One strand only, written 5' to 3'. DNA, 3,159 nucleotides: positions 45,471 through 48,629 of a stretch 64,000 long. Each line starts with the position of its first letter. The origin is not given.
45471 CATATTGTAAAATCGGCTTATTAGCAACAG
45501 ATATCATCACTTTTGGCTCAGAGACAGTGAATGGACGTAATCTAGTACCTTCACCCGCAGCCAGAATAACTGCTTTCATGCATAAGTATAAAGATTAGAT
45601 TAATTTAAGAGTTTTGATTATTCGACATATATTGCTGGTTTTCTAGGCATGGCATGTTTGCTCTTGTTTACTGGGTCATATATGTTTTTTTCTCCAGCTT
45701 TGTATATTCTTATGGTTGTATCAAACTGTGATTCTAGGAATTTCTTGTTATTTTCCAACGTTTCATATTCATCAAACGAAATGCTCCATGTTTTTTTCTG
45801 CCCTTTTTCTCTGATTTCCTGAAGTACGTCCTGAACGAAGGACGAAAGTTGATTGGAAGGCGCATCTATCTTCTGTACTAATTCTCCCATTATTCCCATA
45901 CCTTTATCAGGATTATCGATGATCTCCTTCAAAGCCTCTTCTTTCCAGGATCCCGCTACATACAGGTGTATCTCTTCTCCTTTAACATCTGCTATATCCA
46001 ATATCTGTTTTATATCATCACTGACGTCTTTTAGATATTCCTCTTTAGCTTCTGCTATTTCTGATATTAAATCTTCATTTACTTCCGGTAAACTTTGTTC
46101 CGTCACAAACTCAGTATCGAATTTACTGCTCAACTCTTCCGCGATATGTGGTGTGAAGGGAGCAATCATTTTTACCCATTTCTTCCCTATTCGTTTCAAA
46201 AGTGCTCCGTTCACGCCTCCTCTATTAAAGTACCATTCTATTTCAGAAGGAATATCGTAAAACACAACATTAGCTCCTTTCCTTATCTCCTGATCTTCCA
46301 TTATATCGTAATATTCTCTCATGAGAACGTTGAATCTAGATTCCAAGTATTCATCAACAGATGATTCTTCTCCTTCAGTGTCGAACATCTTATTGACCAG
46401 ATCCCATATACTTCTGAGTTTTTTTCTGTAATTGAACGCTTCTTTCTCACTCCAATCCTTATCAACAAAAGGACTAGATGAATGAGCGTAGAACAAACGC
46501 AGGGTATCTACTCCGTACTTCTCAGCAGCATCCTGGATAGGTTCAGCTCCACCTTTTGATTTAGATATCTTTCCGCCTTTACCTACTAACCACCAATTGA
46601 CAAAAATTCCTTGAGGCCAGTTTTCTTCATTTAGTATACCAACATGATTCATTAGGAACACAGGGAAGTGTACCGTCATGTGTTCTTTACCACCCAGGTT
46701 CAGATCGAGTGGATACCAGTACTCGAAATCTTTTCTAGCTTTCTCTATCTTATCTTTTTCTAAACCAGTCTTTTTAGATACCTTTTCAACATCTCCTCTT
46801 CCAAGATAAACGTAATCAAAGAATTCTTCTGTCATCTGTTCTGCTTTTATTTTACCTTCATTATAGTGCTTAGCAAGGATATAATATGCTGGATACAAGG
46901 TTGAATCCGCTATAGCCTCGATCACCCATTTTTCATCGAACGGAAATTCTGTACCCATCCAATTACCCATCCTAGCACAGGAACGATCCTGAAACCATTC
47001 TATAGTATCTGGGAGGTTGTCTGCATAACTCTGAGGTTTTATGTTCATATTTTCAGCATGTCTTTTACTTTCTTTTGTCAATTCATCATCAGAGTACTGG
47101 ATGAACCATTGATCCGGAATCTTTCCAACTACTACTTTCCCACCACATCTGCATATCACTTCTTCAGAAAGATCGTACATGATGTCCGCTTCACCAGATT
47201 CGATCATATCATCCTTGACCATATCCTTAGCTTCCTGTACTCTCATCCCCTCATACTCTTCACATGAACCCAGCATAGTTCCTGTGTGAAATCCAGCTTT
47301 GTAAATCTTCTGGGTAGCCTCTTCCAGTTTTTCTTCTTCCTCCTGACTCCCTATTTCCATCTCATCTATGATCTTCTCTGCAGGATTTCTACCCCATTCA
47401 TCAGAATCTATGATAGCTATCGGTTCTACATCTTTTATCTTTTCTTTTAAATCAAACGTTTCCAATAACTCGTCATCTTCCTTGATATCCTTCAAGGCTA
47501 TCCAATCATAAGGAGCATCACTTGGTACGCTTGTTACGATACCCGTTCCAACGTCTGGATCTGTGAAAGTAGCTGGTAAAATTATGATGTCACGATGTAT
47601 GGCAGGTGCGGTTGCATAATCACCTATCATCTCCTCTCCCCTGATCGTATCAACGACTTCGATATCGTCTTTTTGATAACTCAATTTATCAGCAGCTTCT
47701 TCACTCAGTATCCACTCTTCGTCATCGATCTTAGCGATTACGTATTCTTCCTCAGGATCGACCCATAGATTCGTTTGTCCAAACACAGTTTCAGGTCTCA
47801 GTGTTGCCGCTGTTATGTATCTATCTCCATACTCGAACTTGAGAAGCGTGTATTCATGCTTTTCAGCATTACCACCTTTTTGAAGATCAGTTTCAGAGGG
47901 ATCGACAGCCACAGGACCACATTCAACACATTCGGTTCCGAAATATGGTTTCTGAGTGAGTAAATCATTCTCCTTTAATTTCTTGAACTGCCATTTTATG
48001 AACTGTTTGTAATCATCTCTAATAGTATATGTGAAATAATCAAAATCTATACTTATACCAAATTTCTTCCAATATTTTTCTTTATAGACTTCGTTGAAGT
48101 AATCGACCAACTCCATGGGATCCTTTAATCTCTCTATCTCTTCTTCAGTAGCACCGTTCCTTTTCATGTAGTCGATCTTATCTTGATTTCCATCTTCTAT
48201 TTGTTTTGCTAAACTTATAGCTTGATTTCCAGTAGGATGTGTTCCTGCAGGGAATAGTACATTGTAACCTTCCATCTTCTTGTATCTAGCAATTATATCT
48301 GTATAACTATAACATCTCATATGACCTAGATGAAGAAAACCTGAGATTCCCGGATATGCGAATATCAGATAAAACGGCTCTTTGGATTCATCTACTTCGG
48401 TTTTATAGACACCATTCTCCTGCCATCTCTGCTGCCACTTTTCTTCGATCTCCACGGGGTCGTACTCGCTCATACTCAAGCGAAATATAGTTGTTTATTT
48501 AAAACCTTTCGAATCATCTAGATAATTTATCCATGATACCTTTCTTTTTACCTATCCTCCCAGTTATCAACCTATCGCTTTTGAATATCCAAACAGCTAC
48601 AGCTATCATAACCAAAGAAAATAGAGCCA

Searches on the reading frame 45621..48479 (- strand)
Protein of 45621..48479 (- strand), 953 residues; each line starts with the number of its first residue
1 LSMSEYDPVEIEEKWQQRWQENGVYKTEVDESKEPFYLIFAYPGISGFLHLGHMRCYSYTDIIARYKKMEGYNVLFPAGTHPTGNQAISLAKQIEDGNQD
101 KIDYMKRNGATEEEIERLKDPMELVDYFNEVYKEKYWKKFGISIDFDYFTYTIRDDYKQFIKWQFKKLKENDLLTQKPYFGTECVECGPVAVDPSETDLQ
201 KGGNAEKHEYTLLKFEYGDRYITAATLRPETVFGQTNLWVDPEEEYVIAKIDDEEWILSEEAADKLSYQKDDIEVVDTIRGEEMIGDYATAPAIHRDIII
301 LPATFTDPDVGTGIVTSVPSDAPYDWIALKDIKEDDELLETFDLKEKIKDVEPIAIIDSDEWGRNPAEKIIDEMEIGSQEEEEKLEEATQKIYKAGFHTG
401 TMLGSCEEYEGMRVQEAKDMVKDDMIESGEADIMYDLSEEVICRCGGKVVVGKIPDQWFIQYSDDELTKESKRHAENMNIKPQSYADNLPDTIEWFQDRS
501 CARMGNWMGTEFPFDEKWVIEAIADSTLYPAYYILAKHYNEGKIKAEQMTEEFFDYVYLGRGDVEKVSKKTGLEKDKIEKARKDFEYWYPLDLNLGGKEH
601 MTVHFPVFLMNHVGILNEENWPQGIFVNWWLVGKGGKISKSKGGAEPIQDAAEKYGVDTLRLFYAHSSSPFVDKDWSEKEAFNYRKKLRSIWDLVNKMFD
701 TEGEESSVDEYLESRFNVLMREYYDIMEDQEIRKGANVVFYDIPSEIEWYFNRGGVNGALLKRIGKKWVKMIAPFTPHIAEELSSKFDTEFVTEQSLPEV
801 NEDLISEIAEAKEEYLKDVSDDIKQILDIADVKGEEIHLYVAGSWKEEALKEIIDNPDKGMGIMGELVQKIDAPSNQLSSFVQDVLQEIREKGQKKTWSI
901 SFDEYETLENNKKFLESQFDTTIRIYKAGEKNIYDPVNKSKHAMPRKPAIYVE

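Call 60: search_protein_families(library=pfam, proteins=[window:45621-48479:-], max_evalue=0.00001)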
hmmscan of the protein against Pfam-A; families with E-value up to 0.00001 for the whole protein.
window:45621-48479:- (953 aa): 3 families
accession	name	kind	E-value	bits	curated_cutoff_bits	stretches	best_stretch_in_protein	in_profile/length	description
PF00133.28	tRNA-synt_1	-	2e-28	99.8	22.7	1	14-671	1-408/414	tRNA synthetases class I (I, L, M and V)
PF09334.17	tRNA-synt_1g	-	1e-17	64.5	20.1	2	41-188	6-127/391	tRNA synthetases class I (M)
PF08264.19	Anticodon_1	-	1.2e-12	48.4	25.1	1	709-829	1-138/148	Anticodon-binding domain of tRNA ligase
